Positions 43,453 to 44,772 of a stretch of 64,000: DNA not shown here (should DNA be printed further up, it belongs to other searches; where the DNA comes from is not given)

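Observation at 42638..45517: Minimal RiPP-like locus with no dedicated protease, exporter or immunity gene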

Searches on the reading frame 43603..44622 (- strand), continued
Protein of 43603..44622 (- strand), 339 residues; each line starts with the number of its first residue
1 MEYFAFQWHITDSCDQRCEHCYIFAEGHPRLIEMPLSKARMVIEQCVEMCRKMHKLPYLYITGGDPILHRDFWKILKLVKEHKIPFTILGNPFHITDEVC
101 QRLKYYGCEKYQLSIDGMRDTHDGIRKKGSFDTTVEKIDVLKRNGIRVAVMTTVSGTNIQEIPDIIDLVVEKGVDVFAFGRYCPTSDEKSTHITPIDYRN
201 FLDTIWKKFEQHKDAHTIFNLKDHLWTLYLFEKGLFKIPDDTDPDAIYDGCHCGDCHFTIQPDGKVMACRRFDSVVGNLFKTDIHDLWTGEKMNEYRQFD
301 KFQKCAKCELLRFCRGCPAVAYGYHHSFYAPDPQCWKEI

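Call 52: search_protein_families(library=ncbifam, proteins=[P0126, P0127, P0128, P0130, P0131, P0138, P0163, P0159, P0186, P0176], max_evalue=1e-40)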
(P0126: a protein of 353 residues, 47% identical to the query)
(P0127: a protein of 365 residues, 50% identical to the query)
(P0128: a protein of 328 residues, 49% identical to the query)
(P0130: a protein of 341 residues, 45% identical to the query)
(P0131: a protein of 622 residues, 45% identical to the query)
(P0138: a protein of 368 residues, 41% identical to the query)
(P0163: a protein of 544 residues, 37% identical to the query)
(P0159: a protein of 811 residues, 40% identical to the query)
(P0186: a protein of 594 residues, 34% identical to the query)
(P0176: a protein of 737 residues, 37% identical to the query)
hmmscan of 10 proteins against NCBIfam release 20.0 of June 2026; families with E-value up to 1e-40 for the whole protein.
P0126 (353 aa): 2 families
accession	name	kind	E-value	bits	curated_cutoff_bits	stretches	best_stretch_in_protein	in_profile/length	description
TIGR04340.1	rSAM_ACGX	hypoth_equivalog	8.5e-129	429.6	400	1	20-351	3-339/341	radical SAM/SPASM domain protein, ACGX system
TIGR04082.1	rSAM_for_selen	equivalog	1.2e-62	212.4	350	1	17-349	196-515/516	thio(seleno)oxazole modification radical SAM maturase SbtM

P0127 (365 aa): 2 families
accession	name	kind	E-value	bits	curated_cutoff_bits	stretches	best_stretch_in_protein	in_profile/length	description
TIGR04340.1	rSAM_ACGX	hypoth_equivalog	3e-142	473.9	400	1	3-355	2-340/341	radical SAM/SPASM domain protein, ACGX system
TIGR04082.1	rSAM_for_selen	equivalog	2e-48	165.4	350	1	4-329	199-506/516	thio(seleno)oxazole modification radical SAM maturase SbtM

P0128 (328 aa): 2 families
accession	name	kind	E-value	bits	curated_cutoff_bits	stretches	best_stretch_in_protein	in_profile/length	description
TIGR04340.1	rSAM_ACGX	hypoth_equivalog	9.5e-116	386.7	400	1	2-328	4-341/341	radical SAM/SPASM domain protein, ACGX system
TIGR04082.1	rSAM_for_selen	equivalog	2.4e-46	158.6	350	1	3-324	201-515/516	thio(seleno)oxazole modification radical SAM maturase SbtM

P0130 (341 aa): 2 families
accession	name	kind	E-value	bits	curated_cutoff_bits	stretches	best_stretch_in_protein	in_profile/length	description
TIGR04340.1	rSAM_ACGX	hypoth_equivalog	5.2e-119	397.4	400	1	5-339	2-339/341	radical SAM/SPASM domain protein, ACGX system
TIGR04082.1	rSAM_for_selen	equivalog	3.8e-64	217.3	350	1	6-337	199-515/516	thio(seleno)oxazole modification radical SAM maturase SbtM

P0131 (622 aa): 2 families
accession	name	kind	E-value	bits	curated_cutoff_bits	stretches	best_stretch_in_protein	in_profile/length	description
TIGR04340.1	rSAM_ACGX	hypoth_equivalog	6e-114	380.8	400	1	274-611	2-339/341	radical SAM/SPASM domain protein, ACGX system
TIGR04082.1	rSAM_for_selen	equivalog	3.6e-53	181.1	350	1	273-609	197-515/516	thio(seleno)oxazole modification radical SAM maturase SbtM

P0138 (368 aa): 2 families
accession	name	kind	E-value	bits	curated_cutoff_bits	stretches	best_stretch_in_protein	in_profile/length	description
TIGR04340.1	rSAM_ACGX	hypoth_equivalog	9.5e-101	337.4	400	1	20-361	2-340/341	radical SAM/SPASM domain protein, ACGX system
TIGR04082.1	rSAM_for_selen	equivalog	9.8e-54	182.9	350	1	20-358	198-515/516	thio(seleno)oxazole modification radical SAM maturase SbtM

P0163 (544 aa): 4 families
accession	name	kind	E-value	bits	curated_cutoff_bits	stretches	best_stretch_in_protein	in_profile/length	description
TIGR04340.1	rSAM_ACGX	hypoth_equivalog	2.7e-90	303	400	1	198-538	1-338/341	radical SAM/SPASM domain protein, ACGX system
TIGR04082.1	rSAM_for_selen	equivalog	4.4e-60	203.9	350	1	197-537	196-515/516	thio(seleno)oxazole modification radical SAM maturase SbtM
TIGR04545.1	rSAM_ahbD_hemeb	equivalog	2.4e-50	171.9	500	1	203-538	3-336/339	heme b synthase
TIGR04055.1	rSAM_NirJ2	equivalog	7.8e-41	140.7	500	0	203-537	3-322/326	putative heme d1 biosynthesis radical SAM protein NirJ2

P0159 (811 aa): 5 families
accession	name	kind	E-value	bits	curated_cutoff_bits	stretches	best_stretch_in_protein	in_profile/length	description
TIGR04340.1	rSAM_ACGX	hypoth_equivalog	1.4e-100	336.8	400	1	467-810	2-341/341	radical SAM/SPASM domain protein, ACGX system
TIGR04082.1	rSAM_for_selen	equivalog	5.6e-60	203.6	350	1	464-806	195-515/516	thio(seleno)oxazole modification radical SAM maturase SbtM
TIGR04545.1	rSAM_ahbD_hemeb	equivalog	1.9e-45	155.8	500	1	471-807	3-336/339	heme b synthase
TIGR04053.2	TIGR04053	equivalog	1.8e-43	149.2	395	0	468-673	8-208/366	TIGR04053 family radical SAM/SPASM domain-containing protein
TIGR04055.1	rSAM_NirJ2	equivalog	4.2e-42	144.8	500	1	471-806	3-322/326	putative heme d1 biosynthesis radical SAM protein NirJ2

P0186 (594 aa): 5 families
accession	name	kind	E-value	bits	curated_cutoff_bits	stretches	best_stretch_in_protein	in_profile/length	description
TIGR04340.1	rSAM_ACGX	hypoth_equivalog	8.2e-85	285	400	1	253-593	2-338/341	radical SAM/SPASM domain protein, ACGX system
TIGR04082.1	rSAM_for_selen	equivalog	3.4e-51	174.6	350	1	241-592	186-515/516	thio(seleno)oxazole modification radical SAM maturase SbtM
TIGR04545.1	rSAM_ahbD_hemeb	equivalog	3.9e-50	171.2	500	1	256-592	2-335/339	heme b synthase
TIGR04053.2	TIGR04053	equivalog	6.6e-45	153.9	395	1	253-592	7-362/366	TIGR04053 family radical SAM/SPASM domain-containing protein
TIGR04055.1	rSAM_NirJ2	equivalog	6.8e-45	154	500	1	256-592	2-322/326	putative heme d1 biosynthesis radical SAM protein NirJ2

P0176 (737 aa): 5 families
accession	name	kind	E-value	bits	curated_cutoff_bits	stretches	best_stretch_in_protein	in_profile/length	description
TIGR04340.1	rSAM_ACGX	hypoth_equivalog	3e-90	302.9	400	1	390-734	2-339/341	radical SAM/SPASM domain protein, ACGX system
NF047865.1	rSAM_PapB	equivalog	2.6e-57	194.5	340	0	8-331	5-329/330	PapB family radical SAM/SPASM ranthipeptide maturase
TIGR04082.1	rSAM_for_selen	equivalog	8.1e-56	189.8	350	1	388-722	196-504/516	thio(seleno)oxazole modification radical SAM maturase SbtM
TIGR04545.1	rSAM_ahbD_hemeb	equivalog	2.4e-53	181.8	500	1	394-733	3-336/339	heme b synthase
TIGR04055.1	rSAM_NirJ2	equivalog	1.8e-42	146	500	0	394-604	3-203/326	putative heme d1 biosynthesis radical SAM protein NirJ2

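Call 55: find_related_loci(query=A2, collection=metagenome_contigs, flank=5000)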
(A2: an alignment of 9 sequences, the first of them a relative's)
Query A2 (324 aa) in metagenome_contigs; peptide patterns used: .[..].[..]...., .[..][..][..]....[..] (x = any residue, [..] = any of these).
600 stretches matched a pattern (row limit reached: there are more); 565 encode a relative of the query (tblastn E <= 1e-3); the best 80 are kept; 80 distinct loci.
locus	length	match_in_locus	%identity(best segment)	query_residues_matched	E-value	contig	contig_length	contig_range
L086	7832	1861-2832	81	1-324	0e+0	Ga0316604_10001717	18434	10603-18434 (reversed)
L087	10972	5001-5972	76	1-324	1e-172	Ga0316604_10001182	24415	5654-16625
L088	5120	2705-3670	73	1-322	1e-171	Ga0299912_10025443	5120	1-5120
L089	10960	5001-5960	72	1-320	4e-163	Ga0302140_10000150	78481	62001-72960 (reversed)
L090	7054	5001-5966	70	1-322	3e-154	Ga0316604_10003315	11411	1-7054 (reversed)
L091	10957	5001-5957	68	1-320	2e-153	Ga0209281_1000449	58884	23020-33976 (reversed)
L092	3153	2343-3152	83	1-270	2e-159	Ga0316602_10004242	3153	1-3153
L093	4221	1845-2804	67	1-320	2e-152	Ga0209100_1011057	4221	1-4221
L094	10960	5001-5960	64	1-320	2e-147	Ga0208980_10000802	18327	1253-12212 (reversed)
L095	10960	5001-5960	64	1-320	5e-146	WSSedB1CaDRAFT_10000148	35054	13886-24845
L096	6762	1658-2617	65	1-320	2e-144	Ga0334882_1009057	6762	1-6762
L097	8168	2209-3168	63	1-320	1e-142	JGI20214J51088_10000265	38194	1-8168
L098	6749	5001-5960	64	1-320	2e-142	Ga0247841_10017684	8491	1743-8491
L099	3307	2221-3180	63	1-320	2e-147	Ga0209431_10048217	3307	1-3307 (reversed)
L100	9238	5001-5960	64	1-320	8e-141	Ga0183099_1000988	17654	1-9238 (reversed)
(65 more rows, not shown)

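Call 66: search_dna_similar(query=window:43606-44622:-, collection=plasmids, mode=protein, max_evalue=1e-30, max_rows=15)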
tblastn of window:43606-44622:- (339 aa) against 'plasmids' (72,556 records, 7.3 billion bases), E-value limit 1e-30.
Records with a match: 5; places in all: 5; records where one place covers at least 80% of the query: 5.
Best place of each record, by identity: 60-80% 1; <60% 4.
By first word of the organism name: Methanosphaera 2; Subdoligranulum 1; Clostridium 1; Roseburia 1.
By predicted mobility (MOB-suite, as given by PLSDB): non-mobilizable 5.
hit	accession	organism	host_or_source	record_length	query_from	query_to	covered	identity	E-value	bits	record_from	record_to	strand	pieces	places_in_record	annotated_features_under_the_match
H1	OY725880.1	Subdoligranulum variabile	-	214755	2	339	100%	60.5%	3e-136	434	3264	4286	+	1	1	none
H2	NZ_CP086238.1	Clostridium estertheticum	single colony,bovine feces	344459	2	338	99%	59.4%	1e-129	415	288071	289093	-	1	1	acgM: radical SAM/SPASM domain protein, ACGX system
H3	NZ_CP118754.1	Methanosphaera sp. ISO3-F5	-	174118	2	339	100%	58.1%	3e-81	440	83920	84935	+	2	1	SPASM domain-containing protein | radical SAM protein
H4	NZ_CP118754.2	Methanosphaera sp. ISO3-F5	Ovis aries,Ovine rumen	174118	2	339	100%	58.1%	3e-81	440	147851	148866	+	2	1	SPASM domain-containing protein | radical SAM protein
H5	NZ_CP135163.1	Roseburia sp. 831b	Sus scrofa domesticus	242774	2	337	99%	53.8%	7e-119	384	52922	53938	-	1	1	acgM: radical SAM/SPASM domain protein, ACGX system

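Call 67: get_annotated_region(hit=H2, flank=6000)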
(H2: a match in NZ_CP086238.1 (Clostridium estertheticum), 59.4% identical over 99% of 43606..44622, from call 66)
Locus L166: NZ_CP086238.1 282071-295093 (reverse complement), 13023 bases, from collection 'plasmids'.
description: Clostridium estertheticum strain CF002 plasmid pCF002-344, complete sequence
organism: Clostridium estertheticum (NCBI taxid 238834)
taxonomy: Bacteria; Bacillota; Clostridia; Eubacteriales; Clostridiaceae; Clostridium; Clostridium estertheticum
host: -; source: single colony,bovine feces; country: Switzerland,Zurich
typing (MOB-suite, as given by PLSDB): non-mobilizable
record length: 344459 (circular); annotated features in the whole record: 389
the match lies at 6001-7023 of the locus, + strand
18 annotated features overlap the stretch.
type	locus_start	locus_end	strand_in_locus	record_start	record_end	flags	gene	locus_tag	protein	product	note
CDS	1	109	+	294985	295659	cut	-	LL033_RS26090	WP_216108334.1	response regulator transcription factor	GO:0000160 - phosphorelay signal transduction system [Evidence IEA]; GO:0006355 - regulation of DNA-templated ...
CDS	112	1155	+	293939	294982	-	-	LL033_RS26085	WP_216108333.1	HAMP domain-containing sensor histidine kinase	GO:0007165 - signal transduction [Evidence IEA]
CDS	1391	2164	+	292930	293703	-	-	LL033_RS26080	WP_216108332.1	SDR family oxidoreductase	-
CDS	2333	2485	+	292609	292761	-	-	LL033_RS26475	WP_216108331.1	hypothetical protein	-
CDS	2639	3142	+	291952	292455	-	-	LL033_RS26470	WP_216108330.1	hypothetical protein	-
CDS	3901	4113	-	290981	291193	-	-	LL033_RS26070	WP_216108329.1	hypothetical protein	-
CDS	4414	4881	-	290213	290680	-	-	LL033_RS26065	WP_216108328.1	nuclear transport factor 2 family protein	-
CDS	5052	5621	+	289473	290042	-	-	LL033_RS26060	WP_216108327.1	flavin reductase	-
CDS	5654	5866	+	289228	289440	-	acgA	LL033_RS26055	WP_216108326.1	ACGX-repeat peptide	-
CDS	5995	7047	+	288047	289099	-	acgM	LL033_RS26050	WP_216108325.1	radical SAM/SPASM domain protein, ACGX system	-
CDS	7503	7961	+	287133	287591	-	-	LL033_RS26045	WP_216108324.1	nuclear transport factor 2 family protein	-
CDS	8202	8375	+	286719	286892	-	-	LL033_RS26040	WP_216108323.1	hypothetical protein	-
CDS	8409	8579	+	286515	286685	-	-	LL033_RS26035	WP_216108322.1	hypothetical protein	-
CDS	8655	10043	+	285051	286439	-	-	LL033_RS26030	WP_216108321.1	DHA2 family efflux MFS transporter permease subunit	GO:0009410 - response to xenobiotic stimulus [Evidence IEA]; GO:0006855 - xenobiotic transmembrane transport [Evidence ...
CDS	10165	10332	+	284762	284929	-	-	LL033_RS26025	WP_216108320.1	hypothetical protein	-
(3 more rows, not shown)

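Call 68: get_annotated_region(hit=H5, flank=6000)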
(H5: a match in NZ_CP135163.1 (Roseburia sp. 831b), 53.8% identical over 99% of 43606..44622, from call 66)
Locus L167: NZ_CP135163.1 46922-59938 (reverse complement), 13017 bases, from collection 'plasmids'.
description: Roseburia sp. 831b plasmid p_831b_unnamed1, complete sequence
organism: Roseburia sp. 831b (NCBI taxid 1261635)
taxonomy: Bacteria; Bacillota; Clostridia; Lachnospirales; Lachnospiraceae; Roseburia; Roseburia sp. 831b
host: -; source: Sus scrofa domesticus; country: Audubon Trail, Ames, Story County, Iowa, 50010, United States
typing (MOB-suite, as given by PLSDB): non-mobilizable
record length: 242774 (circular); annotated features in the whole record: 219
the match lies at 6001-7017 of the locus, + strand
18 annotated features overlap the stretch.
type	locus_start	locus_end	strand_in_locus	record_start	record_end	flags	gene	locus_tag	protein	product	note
CDS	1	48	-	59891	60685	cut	-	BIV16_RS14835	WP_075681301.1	MerR family transcriptional regulator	GO:0006355 - regulation of DNA-templated transcription [Evidence IEA]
CDS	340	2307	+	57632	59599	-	-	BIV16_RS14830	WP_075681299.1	LPXTG cell wall anchor domain-containing protein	-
CDS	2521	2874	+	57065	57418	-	-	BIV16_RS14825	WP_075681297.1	dihydropteridine reductase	-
CDS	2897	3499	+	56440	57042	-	-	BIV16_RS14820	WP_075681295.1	TetR/AcrR family transcriptional regulator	GO:0006355 - regulation of DNA-templated transcription [Evidence IEA]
CDS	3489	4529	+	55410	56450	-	-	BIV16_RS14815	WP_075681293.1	MFS transporter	GO:0055085 - transmembrane transport [Evidence IEA]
CDS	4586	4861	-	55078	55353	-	-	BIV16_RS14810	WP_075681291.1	DUF2442 domain-containing protein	-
CDS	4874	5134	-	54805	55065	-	-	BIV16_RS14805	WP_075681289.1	DUF4160 domain-containing protein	-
CDS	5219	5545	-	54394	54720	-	-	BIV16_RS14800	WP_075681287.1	helix-turn-helix domain-containing protein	-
CDS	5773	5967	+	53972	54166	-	acgA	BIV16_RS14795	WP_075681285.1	ACGX-repeat peptide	-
CDS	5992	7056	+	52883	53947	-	acgM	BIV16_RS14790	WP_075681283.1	radical SAM/SPASM domain protein, ACGX system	-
CDS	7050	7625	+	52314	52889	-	-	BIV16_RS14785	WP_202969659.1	nitroreductase family protein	-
CDS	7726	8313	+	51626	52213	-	-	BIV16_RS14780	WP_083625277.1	4Fe-4S binding protein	-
CDS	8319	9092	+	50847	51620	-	-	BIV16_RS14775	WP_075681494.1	protein-ADP-ribose hydrolase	-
CDS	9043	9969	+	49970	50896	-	-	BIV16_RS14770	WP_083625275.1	Sir2 silent information regulator family NAD-dependent deacetylase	-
CDS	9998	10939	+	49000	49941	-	-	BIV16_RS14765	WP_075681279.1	DUF1848 domain-containing protein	-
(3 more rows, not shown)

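Call 70: search_solved_structures(query=L084:9034-9876:+, max_evalue=1e-20, show_alignments=1)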
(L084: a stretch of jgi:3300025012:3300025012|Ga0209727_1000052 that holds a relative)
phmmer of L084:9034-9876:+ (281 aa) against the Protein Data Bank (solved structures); distinct sequences matched with E-value up to 1e-20: 2.
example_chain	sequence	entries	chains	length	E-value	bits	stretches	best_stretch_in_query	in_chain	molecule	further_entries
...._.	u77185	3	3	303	2.1e-56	194.4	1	8-255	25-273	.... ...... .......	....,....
8rsn_A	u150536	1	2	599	2.4e-28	102.4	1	11-258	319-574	ADP-ribose 1''-phosphate phosphatase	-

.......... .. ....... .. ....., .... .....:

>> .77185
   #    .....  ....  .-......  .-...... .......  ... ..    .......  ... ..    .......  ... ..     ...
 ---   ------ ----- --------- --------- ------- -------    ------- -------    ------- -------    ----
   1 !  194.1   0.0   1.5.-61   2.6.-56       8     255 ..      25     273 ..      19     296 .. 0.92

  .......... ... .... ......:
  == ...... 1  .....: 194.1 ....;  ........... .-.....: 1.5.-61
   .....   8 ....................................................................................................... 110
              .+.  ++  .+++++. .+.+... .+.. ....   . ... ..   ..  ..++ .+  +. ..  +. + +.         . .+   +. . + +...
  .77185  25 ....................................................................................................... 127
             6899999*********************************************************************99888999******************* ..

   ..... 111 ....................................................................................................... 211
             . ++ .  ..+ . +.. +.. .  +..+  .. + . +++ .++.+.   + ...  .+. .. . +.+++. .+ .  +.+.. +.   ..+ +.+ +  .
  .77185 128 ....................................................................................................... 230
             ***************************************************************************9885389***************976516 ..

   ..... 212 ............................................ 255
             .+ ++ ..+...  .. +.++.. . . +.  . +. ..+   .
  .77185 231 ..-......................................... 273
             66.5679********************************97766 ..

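Call 79: predict_structure(alignment_id=A1)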
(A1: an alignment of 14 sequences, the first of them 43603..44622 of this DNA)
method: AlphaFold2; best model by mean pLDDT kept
length: 339 residues; sequences in the alignment: 14
mean_pLDDT: 78.7   pTM: 0.81
mean pLDDT of the five models: 78.7, 78.5, 77.3, 76.4, 75.4
residues with pLDDT >= 90: 152; 70-90: 83; 50-70: 71; < 50: 33
segments of 3 or more residues with pLDDT < 50: 249-251, 314-339
pLDDT, mean of each block of 10 residues (from residue 1): 84 68 56 92 96 93 88 98 94 94 97 94 88 97 96 86 95 90 60 75 90 88 69 72 55 67 83 79 93 70 51 45 32 35
secondary structure, 60 per line:
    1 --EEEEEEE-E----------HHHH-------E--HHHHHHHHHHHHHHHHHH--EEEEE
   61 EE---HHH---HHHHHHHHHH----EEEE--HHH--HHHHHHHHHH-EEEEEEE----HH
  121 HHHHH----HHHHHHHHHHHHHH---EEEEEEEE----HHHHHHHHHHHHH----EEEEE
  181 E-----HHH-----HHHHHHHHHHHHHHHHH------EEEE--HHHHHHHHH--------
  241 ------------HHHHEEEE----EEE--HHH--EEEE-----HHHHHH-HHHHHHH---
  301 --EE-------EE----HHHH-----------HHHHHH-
elements in order: E3-9 H22-25 H36-53 E56-62 H72-81 E86-89 H97-106 E108-114 H119-125 H130-143 E147-154 H159-171 E176-181 H195-211 E218-221 H224-232 H253-256 E257-260 E265-267 E275-278 H284-289 H291-297 H318-321 H333-338

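Call 81: fold_search(model_id=the predicted structure, library=pdb)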
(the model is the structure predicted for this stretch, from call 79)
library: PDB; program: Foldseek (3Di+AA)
matches with E <= 10: 1884; with E <= 0.001: 213
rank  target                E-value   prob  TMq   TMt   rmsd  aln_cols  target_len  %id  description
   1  6efn                  2.2e-15  1.00  0.66  0.59   5.2       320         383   20  Structure of a RiPP maturase, SkfB (released 2018-10-24)
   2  5v1q_B                2.0e-14  1.00  0.69  0.55   4.6       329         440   19  Crystal structure of Streptococcus suis SuiB (released 2017-08-30)
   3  5v1s_B                3.0e-14  1.00  0.70  0.57   4.1       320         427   20  Crystal structure of Streptococcus suis SuiB bound to S-adenosylmethionine (released 2017-08-30)
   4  5v1q_A                4.5e-14  1.00  0.70  0.57   4.3       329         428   20  Crystal structure of Streptococcus suis SuiB (released 2017-08-30)
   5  5v1s_A                2.2e-13  1.00  0.71  0.58   3.9       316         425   19  Crystal structure of Streptococcus suis SuiB bound to S-adenosylmethionine (released 2017-08-30)
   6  5v1t_A                3.4e-13  1.00  0.72  0.57   4.1       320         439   20  Crystal structure of Streptococcus suis SuiB bound to precursor peptide SuiA (released 2017-08-30)
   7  7vob                  1.3e-12  1.00  0.62  0.64   4.9       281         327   19  The crystal structure of a Radical SAM Enzyme BlsE involved in the Biosynthesis of Blasticidin S (released 2022-05-04)
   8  4k36_A                4.1e-12  1.00  0.74  0.67   5.3       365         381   17  His6 tagged anSMEcpe with bound AdoMet (released 2013-05-08)
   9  4k37_B                7.4e-12  1.00  0.73  0.68   5.5       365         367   17  Native anSMEcpe with bound AdoMet (released 2013-05-08)
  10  4k37_A                7.4e-12  1.00  0.72  0.68   5.3       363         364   18  Native anSMEcpe with bound AdoMet (released 2013-05-08)
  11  6c8v                  1.3e-11  1.00  0.59  0.64   6.0       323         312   14  X-ray structure of PqqE from Methylobacterium extorquens (released 2018-02-14)
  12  4k38_A                1.4e-11  1.00  0.74  0.69   5.2       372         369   17  Native anSMEcpe with bound AdoMet and Kp18Cys peptide (released 2013-05-08)
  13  4k39_A                1.5e-11  1.00  0.72  0.68   5.3       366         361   17  Native anSMEcpe with bound AdoMet and Cp18Cys peptide (released 2013-05-08)
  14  4k39_B                2.4e-11  1.00  0.74  0.70   5.1       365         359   18  Native anSMEcpe with bound AdoMet and Cp18Cys peptide (released 2013-05-08)
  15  4k36_B                3.7e-11  1.00  0.69  0.65   5.5       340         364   17  His6 tagged anSMEcpe with bound AdoMet (released 2013-05-08)
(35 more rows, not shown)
